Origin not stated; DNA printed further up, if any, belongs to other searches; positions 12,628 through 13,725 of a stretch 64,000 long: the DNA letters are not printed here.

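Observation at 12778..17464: MTHFR-fold protein clustered with bifurcating-type EtfBA, a pterin-binding methyltransferase and an amidohydrolase: candidate undescribed Etf-coupled C1/folate module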

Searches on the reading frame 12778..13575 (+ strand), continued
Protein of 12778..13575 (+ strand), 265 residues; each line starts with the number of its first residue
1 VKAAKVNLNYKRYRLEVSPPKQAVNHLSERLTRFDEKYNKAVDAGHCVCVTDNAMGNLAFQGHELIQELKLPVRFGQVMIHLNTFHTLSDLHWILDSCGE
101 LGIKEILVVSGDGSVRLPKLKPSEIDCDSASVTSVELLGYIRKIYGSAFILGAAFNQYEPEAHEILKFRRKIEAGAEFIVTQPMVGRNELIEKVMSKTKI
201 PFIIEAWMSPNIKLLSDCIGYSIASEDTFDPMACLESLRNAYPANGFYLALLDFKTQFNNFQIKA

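Call 16: search_protein_families(library=pfam, proteins=[L076:12748-13569:+, L059:950-2635:-, L073:3275-4144:+, L038:12392-13030:-, L049:7817-9130:+, L063:13144-14028:+, L047:4009-4914:+, L009:1755-3602:-, L017:362-1231:-, L065:2861-3856:-])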
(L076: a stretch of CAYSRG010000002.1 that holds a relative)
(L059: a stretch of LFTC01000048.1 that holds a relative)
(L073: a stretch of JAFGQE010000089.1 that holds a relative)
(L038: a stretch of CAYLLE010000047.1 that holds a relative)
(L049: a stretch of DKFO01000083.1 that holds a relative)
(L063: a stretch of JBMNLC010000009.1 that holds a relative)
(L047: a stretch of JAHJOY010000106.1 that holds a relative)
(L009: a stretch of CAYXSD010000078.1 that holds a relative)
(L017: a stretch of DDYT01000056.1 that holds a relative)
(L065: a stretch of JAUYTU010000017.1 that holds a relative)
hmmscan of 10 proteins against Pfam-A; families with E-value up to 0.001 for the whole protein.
L076:12748-13569:+ (273 aa): 2 families
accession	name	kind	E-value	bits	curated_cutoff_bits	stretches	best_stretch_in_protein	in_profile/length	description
PF00809.28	Pterin_bind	-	2.6e-28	99.8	25.5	1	6-230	2-243/244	Pterin binding enzyme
PF03599.22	CdhD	-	9.1e-06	25.1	24.8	1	23-177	51-189/387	CO dehydrogenase/acetyl-CoA synthase delta subunit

L059:950-2635:- (561 aa): 1 family
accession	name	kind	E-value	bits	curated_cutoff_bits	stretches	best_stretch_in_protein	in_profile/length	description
PF01268.25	FTHFS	-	7.3e-277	919.5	27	1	5-561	2-556/556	Formate--tetrahydrofolate ligase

L073:3275-4144:+ (289 aa): 1 family
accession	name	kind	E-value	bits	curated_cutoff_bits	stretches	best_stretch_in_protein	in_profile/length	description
PF01226.23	Form_Nir_trans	-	1.9e-82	276.7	34.6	1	13-278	1-240/240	Formate/nitrite transporter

L038:12392-13030:- (212 aa): 2 families
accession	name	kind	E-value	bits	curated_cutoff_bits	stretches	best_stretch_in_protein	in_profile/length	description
PF02310.24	B12-binding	-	4.2e-25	88.4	32.1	1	90-201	1-118/121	B12 binding domain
PF02607.22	B12-binding_2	-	1.8e-21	76.5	23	1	5-77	2-73/74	B12 binding domain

L049:7817-9130:+ (437 aa): 3 families
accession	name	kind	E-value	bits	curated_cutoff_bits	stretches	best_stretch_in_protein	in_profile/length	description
PF10114.15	PocR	-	6.8e-36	123.9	23.9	1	11-172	6-161/162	Sensory domain found in PocR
PF12833.13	HTH_18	-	2e-23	82.9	33.6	1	356-434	2-80/80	Helix-turn-helix domain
PF00165.29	HTH_AraC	-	2.2e-18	66.3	26.6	2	395-431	2-40/42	Bacterial regulatory helix-turn-helix proteins, AraC family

L063:13144-14028:+ (294 aa): 2 families
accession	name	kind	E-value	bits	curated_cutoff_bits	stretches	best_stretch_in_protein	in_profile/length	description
PF00005.33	ABC_tran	-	5.5e-23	82.5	25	1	21-158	1-136/137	ABC transporter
PF13304.12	AAA_21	-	6.3e-08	33.5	27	0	130-192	237-301/304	AAA domain, putative AbiEii toxin, Type IV TA system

L047:4009-4914:+ (301 aa): 2 families
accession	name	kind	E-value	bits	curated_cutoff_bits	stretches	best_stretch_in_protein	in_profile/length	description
PF02882.25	THF_DHG_CYH_C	-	9.6e-68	227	27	1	138-298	1-158/160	Tetrahydrofolate dehydrogenase/cyclohydrolase, NAD(P)-binding domain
PF00763.28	THF_DHG_CYH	-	2.9e-39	134.3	32.8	1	20-135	1-115/115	Tetrahydrofolate dehydrogenase/cyclohydrolase, catalytic domain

L009:1755-3602:- (615 aa): 4 families
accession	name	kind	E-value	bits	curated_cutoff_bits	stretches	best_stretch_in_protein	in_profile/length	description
PF14574.11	RACo_C_ter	-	2.4e-76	256.7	27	1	360-612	3-249/261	C-terminal domain of RACo the ASKHA domain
PF17651.6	Raco_middle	-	2.1e-62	210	26.8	1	194-356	1-163/163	RACo middle region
PF17650.6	RACo_linker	-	1.2e-17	63.9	26.2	1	113-190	5-85/86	RACo linker region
PF00111.32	Fer2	-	9.1e-08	32.4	21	1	12-88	3-76/77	2Fe-2S iron-sulfur cluster binding domain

L017:362-1231:- (289 aa): 1 family
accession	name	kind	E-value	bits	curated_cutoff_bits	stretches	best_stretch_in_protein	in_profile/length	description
PF00528.27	BPD_transp_1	-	1.2e-15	58.1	26.4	1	107-275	6-175/184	Binding-protein-dependent transport system inner membrane component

L065:2861-3856:- (331 aa): 4 families
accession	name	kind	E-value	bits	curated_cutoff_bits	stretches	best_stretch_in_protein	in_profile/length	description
PF13377.12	Peripla_BP_3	-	2.4e-36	125.8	26.5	1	166-327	1-167/167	Periplasmic binding protein-like domain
PF00532.27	Peripla_BP_1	-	8.7e-21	75.1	22.2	1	59-324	1-280/281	Periplasmic binding proteins and sugar binding domain of LacI family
PF00356.27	LacI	-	6.1e-20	71.2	27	1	4-48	2-46/46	Bacterial regulatory proteins, lacI family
PF13407.12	Peripla_BP_4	-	1e-10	42.1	35.1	1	75-306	9-254/258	Periplasmic binding protein domain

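Call 27: search_protein_families(library=pfam, proteins=[L055:13800-14978:+, L055:16769-18454:+, L055:5416-6558:+, L055:6672-7754:+, L033:625-1830:-, L057:18959-20209:+, L020:372-1541:-, L034:14838-16172:+, L027:17174-18412:+, L018:7690-8985:+])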
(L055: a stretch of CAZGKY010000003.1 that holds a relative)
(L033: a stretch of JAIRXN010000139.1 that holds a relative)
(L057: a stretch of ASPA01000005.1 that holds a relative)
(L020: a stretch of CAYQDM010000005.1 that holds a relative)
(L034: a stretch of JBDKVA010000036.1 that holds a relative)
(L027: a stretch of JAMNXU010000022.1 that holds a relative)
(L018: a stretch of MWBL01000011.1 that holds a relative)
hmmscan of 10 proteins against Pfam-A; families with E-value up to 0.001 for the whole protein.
L055:13800-14978:+ (392 aa): 1 family
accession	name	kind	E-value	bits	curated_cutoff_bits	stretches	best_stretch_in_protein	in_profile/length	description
PF01837.22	HcyBio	-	1.7e-151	504.5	26.2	1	22-370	1-349/349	Homocysteine biosynthesis enzyme, sulfur-incorporation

L055:16769-18454:+ (561 aa): 3 families
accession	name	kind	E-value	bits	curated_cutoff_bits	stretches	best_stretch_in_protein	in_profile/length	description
PF08497.15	Radical_SAM_N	-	1.4e-119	399.3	25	1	2-294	1-301/301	Radical SAM N-terminal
PF04055.27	Radical_SAM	-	1.7e-07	32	29.5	1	298-491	4-153/166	Radical SAM superfamily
PF11842.13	DUF3362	-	3.9e-06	27.6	27.6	1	513-555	1-48/151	Domain of unknown function (DUF3362)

L055:5416-6558:+ (380 aa): 1 family
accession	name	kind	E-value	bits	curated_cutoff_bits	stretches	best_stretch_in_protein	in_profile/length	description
PF01208.23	URO-D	-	1.1e-23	84.2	23.9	1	184-376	159-345/346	Uroporphyrinogen decarboxylase (URO-D)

L055:6672-7754:+ (360 aa): 1 family
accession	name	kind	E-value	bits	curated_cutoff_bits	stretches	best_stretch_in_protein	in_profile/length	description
PF01208.23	URO-D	-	9e-10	38.5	23.9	1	81-353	75-346/346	Uroporphyrinogen decarboxylase (URO-D)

L033:625-1830:- (401 aa): 0 families

L057:18959-20209:+ (416 aa): 3 families
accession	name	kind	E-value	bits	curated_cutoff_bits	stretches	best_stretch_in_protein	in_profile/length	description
PF00465.25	Fe-ADH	-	2.8e-41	141.4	31.3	1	39-203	3-168/168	Iron-containing alcohol dehydrogenase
PF25137.1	ADH_Fe_C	-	4e-32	111.9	27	1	214-407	1-192/194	Fe-containing alcohol dehydrogenase family, C-terminal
PF13685.12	Fe-ADH_2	-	5.1e-11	43.2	28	1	54-137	14-95/149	Iron-containing alcohol dehydrogenase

L020:372-1541:- (389 aa): 1 family
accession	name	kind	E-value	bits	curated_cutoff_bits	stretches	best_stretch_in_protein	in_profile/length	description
PF01208.23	URO-D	-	3.2e-21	76.2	23.9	1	130-382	101-345/346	Uroporphyrinogen decarboxylase (URO-D)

L034:14838-16172:+ (444 aa): 3 families
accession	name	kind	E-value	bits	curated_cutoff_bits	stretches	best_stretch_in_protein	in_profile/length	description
PF02056.22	Glyco_hydro_4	-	2e-56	190.9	23.2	1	6-184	1-180/183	Family 4 glycosyl hydrolase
PF11975.13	Glyco_hydro_4C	-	2.9e-50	171.6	24.1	1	196-413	1-211/211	Family 4 glycosyl hydrolase C-terminal domain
PF00056.29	Ldh_1_N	-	9.9e-05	22.8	27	0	126-165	95-134/141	lactate/malate dehydrogenase, NAD binding domain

L027:17174-18412:+ (412 aa): 14 families
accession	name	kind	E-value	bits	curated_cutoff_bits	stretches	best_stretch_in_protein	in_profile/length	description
PF03486.20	HI0933_like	-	7.3e-86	288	50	1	6-407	2-243/244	HI0933-like protein Rossmann domain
PF22780.1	HI0933_like_1st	-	6.3e-32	111.1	27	1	192-354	2-165/165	HI0933-like protein barrel and H2TH domain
PF07992.20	Pyr_redox_2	-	8.2e-13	48.9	26.1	1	5-40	143-178/291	Pyridine nucleotide-disulphide oxidoreductase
PF00890.30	FAD_binding_2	-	3e-10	40.3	20.4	1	6-41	1-36/414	FAD binding domain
PF13738.12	Pyr_redox_3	-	5.4e-10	39.4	30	1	8-43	1-36/305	Pyridine nucleotide-disulphide oxidoreductase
PF01266.30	DAO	-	8.3e-10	39.1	27.9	1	6-65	1-56/353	FAD dependent oxidoreductase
PF01134.28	GIDA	-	1e-09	38.4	22.1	2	359-411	340-385/391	Glucose inhibited division protein A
PF12831.13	FAD_oxidored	-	1.6e-09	38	27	1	7-57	2-50/416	FAD dependent oxidoreductase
PF13450.12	NAD_binding_8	-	9.4e-08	32.7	21.9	1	9-42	1-34/68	NAD(P)-binding Rossmann-like domain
PF00070.33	Pyr_redox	-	2.6e-07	31.5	22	1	6-40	1-35/82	Pyridine nucleotide-disulphide oxidoreductase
PF01262.27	AlaDh_PNT_C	-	6.2e-07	29.5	23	1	5-45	29-69/214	Alanine dehydrogenase/PNT, C-terminal domain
PF01593.30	Amino_oxidase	-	2.8e-06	27.3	19.8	0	15-43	2-30/443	Flavin containing amine oxidoreductase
PF01494.25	FAD_binding_3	-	1.5e-05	24.8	22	1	6-37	3-34/349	FAD binding domain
PF13454.12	NAD_binding_9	-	3.7e-05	24.2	21.8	1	8-163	1-153/155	FAD-NAD(P)-binding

L018:7690-8985:+ (431 aa): 4 families
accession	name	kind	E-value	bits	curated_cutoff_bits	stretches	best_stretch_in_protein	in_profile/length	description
PF13393.11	tRNA-synt_His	-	1e-44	153.5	25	1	13-316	1-308/308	Histidyl-tRNA synthetase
PF00587.30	tRNA-synt_2b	-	2.8e-16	60.6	29.3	1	71-319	1-174/179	tRNA synthetase class II core domain (G, H, P, S and T)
PF03129.25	HGTP_anticodon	-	1.9e-12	47.6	21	1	336-418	3-88/94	Anticodon binding domain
PF01409.25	tRNA-synt_2d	-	1.1e-05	25.5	19.8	0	19-146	13-142/246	tRNA synthetases class II core domain (F)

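Call 28: search_protein_families(library=pfam, proteins=[L066:4119-5375:+, L066:5363-7243:+, L066:7266-8762:+, L014:4593-5789:-, L014:6483-7862:+, L014:15998-17167:-, L066:19166-20251:-, L077:4227-5993:-, L028:3528-5336:-, L055:15466-16230:+])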
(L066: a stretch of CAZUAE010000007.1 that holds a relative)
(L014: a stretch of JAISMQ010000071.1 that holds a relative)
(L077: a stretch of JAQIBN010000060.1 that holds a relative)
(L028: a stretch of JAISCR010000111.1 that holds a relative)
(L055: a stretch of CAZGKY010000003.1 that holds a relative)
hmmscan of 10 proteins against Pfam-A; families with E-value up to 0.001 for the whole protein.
L066:4119-5375:+ (418 aa): 2 families
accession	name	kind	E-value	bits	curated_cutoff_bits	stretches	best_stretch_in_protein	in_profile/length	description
PF00196.25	GerE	-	8.1e-20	70.7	23.5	1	357-409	4-56/57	Bacterial regulatory proteins, luxR family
PF14417.12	MEDS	-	4.7e-05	23.7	29.8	1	15-153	5-148/161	MEDS: MEthanogen/methylotroph, DcmR Sensory domain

L066:5363-7243:+ (626 aa): 6 families
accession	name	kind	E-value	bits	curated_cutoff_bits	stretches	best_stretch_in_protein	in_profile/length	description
PF07568.18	HisKA_2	-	7.5e-30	103.3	22.3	1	427-502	1-76/76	Histidine kinase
PF08447.18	PAS_3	-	1.1e-13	51.7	25.6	1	318-400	5-88/89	PAS fold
PF07536.20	HWE_HK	-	1.5e-07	32.5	22.8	1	427-498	1-69/83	HWE histidine kinase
PF02518.31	HATPase_c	-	3.5e-07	31.1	26.4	1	527-620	7-108/111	Histidine kinase-, DNA gyrase B-, and HSP90-like ATPase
PF13426.13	PAS_9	-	2.7e-06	28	27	1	313-406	14-103/103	PAS domain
PF16746.10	BAR_3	-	0.00094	19.3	31.7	0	420-508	37-126/235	BAR domain of APPL family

L066:7266-8762:+ (498 aa): 6 families
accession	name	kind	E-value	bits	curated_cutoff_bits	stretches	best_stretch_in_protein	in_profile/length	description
PF00072.30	Response_reg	-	6.2e-21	75.1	30.2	1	5-115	1-110/111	Response regulator receiver domain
PF00989.32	PAS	-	2.6e-20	73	22.6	2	264-354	2-97/113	PAS fold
PF13426.13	PAS_9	-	3.9e-19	69.3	27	2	274-374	2-103/103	PAS domain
PF08447.18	PAS_3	-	2.2e-15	57.1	25.6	1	162-234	4-78/89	PAS fold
PF13188.13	PAS_8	-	1.8e-13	50.2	21.8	1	264-311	2-47/65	PAS domain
PF08448.16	PAS_4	-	2e-05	25.2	23.1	0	271-307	3-39/110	PAS fold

L014:4593-5789:- (398 aa): 3 families
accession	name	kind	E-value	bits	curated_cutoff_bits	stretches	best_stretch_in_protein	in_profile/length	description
PF13416.11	SBP_bac_8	-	3.7e-36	125.8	27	1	50-340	2-267/279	Bacterial extracellular solute-binding protein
PF01547.30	SBP_bac_1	-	6.5e-35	122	26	1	45-323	8-307/307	Bacterial extracellular solute-binding protein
PF13343.11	SBP_bac_6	-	0.00065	19.7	24.6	0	133-161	56-83/245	Bacterial extracellular solute-binding protein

L014:6483-7862:+ (459 aa): 3 families
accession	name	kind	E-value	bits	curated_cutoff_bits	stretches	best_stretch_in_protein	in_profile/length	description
PF04552.19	Sigma54_DBD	-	2e-49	167.8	22.8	1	303-459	2-158/160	Sigma-54, DNA binding domain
PF04963.19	Sigma54_CBD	-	4.4e-36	124.8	22.9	1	102-289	2-184/185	Sigma-54 factor, core binding domain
PF00309.25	Sigma54_AID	-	1.9e-12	47.3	23.8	1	15-55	6-46/46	Sigma-54 factor, Activator interacting domain (AID)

L014:15998-17167:- (389 aa): 1 family
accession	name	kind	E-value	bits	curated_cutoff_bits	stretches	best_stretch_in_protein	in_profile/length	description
PF01180.27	DHO_dh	-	7.6e-68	229.3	27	1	79-366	2-288/291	Dihydroorotate dehydrogenase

L066:19166-20251:- (361 aa): 1 family
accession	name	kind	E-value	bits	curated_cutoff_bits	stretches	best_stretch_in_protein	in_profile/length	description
PF01594.21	AI-2E_transport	-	1.8e-45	156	34.3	1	13-343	3-324/327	AI-2E family transporter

L077:4227-5993:- (588 aa): 6 families
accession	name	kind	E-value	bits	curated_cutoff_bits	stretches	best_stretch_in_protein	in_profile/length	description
PF07568.18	HisKA_2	-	4e-22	78.5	22.3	1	398-471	1-74/76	Histidine kinase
PF02518.31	HATPase_c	-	9.9e-12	45.7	26.4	1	498-586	5-108/111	Histidine kinase-, DNA gyrase B-, and HSP90-like ATPase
PF13581.12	HATPase_c_2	-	2.4e-06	28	27.4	1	489-584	22-126/127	Histidine kinase-like ATPase domain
PF07536.20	HWE_HK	-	1.3e-05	26.3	22.8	1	398-458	1-58/83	HWE histidine kinase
PF13185.12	GAF_2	-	1.9e-05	25.3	28.6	1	223-363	2-136/136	GAF domain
PF01590.32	GAF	-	0.00071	20.6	22.4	0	225-362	2-133/133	GAF domain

L028:3528-5336:- (602 aa): 2 families
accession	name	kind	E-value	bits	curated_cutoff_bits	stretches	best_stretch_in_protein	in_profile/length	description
PF01256.23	Carb_kinase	-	1.3e-31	110.4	27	1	307-514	3-211/242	NAD(P)H-hydrate dehydratase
PF03853.21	YjeF_N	-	8.3e-19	68.6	24.9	1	27-246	3-168/169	YjeF-related protein N-terminus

L055:15466-16230:+ (254 aa): 0 families

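Call 34: search_solved_structures(query=window:12778-13575:+, max_evalue=1, show_alignments=3)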
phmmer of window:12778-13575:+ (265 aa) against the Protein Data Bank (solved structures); distinct sequences matched with E-value up to 1: 33.
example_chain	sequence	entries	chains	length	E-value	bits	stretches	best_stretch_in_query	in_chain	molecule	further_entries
6s9p_A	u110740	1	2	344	8.3e-07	31.7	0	182-221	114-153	internal Lock2 fused to target peptide KRKAKITWKR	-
6s9o_A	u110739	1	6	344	1.2e-06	31.2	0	186-221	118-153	designed Armadillo repeat protein with internal Lock1 fused to target peptide KRKRKLKFKR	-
5mfl_A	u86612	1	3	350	3e-06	29.9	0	181-219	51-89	(KR)5_GS10_YIIIM6AII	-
5mfm_A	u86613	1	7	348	3e-06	29.9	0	181-219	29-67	YIIIM6AII_GS11_(KR)5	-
5mfm_C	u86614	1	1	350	3.2e-06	29.8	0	181-219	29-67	Importin subunit alpha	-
6fnu_A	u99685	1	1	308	4.9e-06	29.2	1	77-184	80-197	Methylenetetrahydrofolate reductase 1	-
5mfd_A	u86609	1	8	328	5.6e-06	29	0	181-219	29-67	YIIIM''6AII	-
6s9n_A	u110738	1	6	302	1.7e-05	27.4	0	181-221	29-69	Lock2_KRKRKAKLSF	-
6s9m_A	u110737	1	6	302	1.7e-05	27.4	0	181-221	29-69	Lock2_KRKRKAKITW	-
6s9l_A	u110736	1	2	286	2.1e-05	27.1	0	185-221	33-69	KR4KLSF Lock1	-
5aei_A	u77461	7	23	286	2.6e-05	26.8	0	181-219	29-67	DESIGNED ARMADILLO REPEAT PROTEIN YIIIM5AII | YIIIM5AII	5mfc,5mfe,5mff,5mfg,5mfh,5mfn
4pls_A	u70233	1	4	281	4.7e-05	25.9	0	181-219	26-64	Arm00010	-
4plq_A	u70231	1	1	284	5e-05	25.9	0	181-219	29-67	Arm00011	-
4plr_A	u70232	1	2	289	5.6e-05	25.7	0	181-219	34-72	Arm00008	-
4v3o_A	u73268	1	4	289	6.6e-05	25.5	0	181-219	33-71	YIII_M5_AII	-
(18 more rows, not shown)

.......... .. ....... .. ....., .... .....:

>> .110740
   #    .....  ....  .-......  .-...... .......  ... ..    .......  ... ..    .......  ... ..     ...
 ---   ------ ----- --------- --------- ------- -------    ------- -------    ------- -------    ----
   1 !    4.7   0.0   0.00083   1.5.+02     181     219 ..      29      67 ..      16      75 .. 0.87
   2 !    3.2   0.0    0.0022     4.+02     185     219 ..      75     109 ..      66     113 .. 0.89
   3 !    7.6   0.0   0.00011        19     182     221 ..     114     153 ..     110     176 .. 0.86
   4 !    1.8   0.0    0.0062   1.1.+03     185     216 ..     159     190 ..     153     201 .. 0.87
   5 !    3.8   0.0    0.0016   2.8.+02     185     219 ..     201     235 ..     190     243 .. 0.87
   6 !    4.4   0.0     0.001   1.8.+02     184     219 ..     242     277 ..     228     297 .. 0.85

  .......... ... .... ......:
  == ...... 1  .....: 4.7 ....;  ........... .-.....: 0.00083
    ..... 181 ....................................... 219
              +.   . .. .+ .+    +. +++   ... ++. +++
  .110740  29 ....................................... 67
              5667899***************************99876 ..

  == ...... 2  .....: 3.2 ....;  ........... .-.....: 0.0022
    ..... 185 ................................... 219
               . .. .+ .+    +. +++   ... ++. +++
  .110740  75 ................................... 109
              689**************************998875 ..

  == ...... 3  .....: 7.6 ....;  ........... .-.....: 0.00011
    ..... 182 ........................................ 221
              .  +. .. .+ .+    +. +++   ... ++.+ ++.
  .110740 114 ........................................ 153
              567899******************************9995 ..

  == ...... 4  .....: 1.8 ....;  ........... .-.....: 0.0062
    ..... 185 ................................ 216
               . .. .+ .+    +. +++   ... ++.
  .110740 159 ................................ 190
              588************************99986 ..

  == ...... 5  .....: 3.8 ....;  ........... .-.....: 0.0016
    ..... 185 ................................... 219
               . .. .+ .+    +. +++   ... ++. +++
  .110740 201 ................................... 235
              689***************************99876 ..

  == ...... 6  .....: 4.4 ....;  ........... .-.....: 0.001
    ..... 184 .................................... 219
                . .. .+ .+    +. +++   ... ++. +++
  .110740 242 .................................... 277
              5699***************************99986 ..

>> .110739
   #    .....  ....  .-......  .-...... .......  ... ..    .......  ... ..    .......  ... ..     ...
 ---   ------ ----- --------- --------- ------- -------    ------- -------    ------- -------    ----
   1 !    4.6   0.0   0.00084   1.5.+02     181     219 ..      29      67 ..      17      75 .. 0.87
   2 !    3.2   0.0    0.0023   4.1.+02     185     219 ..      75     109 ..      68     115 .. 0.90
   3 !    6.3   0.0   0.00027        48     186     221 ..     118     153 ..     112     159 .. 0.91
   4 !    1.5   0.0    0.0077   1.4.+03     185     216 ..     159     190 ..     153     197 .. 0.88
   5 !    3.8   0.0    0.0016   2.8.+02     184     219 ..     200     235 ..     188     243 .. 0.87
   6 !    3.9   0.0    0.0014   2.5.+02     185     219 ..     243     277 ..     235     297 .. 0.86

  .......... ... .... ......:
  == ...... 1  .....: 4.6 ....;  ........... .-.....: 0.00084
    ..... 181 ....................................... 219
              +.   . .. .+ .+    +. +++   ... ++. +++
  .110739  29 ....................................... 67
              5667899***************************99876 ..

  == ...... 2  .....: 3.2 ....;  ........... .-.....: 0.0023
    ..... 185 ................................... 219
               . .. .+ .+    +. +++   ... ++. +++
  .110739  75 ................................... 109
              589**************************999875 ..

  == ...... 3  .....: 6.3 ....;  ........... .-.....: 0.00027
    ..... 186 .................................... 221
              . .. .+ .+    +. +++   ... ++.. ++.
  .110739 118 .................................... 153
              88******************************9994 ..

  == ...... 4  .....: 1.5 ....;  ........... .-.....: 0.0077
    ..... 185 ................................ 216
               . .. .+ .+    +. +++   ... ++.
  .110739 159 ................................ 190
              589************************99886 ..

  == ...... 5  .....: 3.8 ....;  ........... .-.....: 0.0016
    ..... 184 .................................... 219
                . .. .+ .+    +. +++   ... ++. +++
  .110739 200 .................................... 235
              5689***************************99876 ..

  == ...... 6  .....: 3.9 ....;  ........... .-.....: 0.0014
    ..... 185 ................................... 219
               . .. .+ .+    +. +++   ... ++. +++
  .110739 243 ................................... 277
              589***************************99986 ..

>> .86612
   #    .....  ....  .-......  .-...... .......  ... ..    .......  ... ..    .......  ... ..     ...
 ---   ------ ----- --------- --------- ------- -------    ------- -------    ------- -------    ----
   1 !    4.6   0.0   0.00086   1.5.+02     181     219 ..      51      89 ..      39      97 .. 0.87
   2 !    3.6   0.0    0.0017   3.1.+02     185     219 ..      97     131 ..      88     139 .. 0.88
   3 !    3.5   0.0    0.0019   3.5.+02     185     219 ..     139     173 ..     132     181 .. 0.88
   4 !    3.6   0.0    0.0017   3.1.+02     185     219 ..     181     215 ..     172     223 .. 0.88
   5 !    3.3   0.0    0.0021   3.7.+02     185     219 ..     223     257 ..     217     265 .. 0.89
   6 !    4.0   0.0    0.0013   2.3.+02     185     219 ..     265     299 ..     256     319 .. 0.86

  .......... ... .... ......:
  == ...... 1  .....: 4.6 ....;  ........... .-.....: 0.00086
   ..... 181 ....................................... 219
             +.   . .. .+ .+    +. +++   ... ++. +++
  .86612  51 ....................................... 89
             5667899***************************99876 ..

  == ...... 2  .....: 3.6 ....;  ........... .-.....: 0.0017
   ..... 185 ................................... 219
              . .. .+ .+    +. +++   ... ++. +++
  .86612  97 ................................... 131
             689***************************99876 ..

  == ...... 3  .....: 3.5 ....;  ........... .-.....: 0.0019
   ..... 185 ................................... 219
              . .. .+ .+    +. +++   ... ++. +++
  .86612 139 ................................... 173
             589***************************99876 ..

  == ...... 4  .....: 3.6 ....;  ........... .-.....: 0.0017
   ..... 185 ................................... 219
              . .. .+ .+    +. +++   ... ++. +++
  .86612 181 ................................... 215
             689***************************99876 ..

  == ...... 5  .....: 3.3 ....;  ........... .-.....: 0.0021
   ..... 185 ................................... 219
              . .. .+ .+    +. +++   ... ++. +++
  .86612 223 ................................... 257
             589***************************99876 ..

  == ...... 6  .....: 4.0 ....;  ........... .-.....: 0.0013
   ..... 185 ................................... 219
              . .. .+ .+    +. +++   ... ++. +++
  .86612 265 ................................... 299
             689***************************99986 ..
